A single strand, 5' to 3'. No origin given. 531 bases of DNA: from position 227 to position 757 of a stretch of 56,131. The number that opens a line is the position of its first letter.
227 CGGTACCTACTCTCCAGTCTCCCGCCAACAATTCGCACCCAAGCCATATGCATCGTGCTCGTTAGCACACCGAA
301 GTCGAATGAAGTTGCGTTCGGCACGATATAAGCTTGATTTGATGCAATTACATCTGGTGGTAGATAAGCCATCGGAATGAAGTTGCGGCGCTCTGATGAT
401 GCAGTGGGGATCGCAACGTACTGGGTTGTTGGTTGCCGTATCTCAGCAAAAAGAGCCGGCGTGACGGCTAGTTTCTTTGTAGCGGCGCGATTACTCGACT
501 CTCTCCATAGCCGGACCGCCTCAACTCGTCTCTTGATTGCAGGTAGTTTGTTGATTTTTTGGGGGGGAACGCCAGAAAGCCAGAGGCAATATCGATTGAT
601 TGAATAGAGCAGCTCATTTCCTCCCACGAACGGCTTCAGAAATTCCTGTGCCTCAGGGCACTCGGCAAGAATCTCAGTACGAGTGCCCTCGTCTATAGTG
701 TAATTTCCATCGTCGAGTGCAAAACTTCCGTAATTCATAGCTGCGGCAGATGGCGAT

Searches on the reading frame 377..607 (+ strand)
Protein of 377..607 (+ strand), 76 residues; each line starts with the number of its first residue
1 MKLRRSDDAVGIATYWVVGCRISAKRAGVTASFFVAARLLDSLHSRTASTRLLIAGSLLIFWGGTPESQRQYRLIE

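Call 69: search_protein_families(library=pfam, alignment_id=A4, max_evalue=0.001)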
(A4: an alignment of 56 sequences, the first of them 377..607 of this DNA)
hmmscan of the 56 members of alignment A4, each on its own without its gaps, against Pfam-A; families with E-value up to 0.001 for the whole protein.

A. member 1, window:377-607:+ (76 aa): 0 families

B. families by the number of members that match (of 56 scanned): 20 families
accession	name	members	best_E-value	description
PF02599.21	CsrA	2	1.2e-26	Global regulator protein family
PF10065.14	DUF2303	1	1.1e-45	Uncharacterized conserved protein (DUF2303)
PF00436.31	SSB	1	3.2e-38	Single-strand binding protein family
PF03837.19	RecT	1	2.3e-29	RecT family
PF05772.17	NinB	1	8.8e-28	NinB protein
PF00929.31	RNase_T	1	1.6e-23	Exonuclease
PF16786.11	RecA_dep_nuc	1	3.6e-20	Recombination enhancement, RecA-dependent nuclease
PF07120.17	DUF1376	1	5.5e-20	Protein of unknown function (DUF1376)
PF20467.3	MmeI_C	1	1.3e-17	MmeI, C-terminal domain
PF17948.6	DnaT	1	3.7e-17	DnaT DNA-binding domain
PF07083.16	DUF1351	1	1e-11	Protein of unknown function (DUF1351)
PF13986.11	DUF4224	1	2.6e-11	Domain of unknown function (DUF4224)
PF07484.17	Collar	1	1.7e-10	Phage Tail Collar Domain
PF00565.23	SNase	1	8.3e-10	Staphylococcal nuclease homologue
PF09588.16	YqaJ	1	3e-09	YqaJ-like viral recombinase domain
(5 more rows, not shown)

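Call 70: search_protein_families(library=phrogs, alignment_id=A4, max_evalue=0.00001)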
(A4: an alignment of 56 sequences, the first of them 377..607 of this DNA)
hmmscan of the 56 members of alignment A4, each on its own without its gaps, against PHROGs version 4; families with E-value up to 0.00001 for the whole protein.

A. member 1, window:377-607:+ (76 aa): 0 families

B. families by the number of members that match (of 56 scanned): 56 families (the first 25 are shown)
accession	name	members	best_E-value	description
phrog_561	-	1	3.2e-82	RecT-like ssDNA annealing protein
phrog_210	-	1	3e-62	-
phrog_44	-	1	1.5e-57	single strand DNA binding protein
phrog_192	-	1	7.9e-40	DNA polymerase exonuclease subunit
phrog_1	-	1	5.3e-34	integrase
phrog_9500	-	1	1.1e-33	CsrA-like regulator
phrog_824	-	1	1.3e-33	-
phrog_7244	-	1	1.3e-30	integrase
phrog_72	-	1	2.6e-29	NinB/ Orf homologous recombination mediator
phrog_1588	-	1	2e-28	-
phrog_3992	-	1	5.4e-28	primosomal protein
phrog_5527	-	1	1.8e-27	transcriptional regulator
phrog_204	-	1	1e-26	-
phrog_149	-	1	1.3e-26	exonuclease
phrog_24353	-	1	5e-24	-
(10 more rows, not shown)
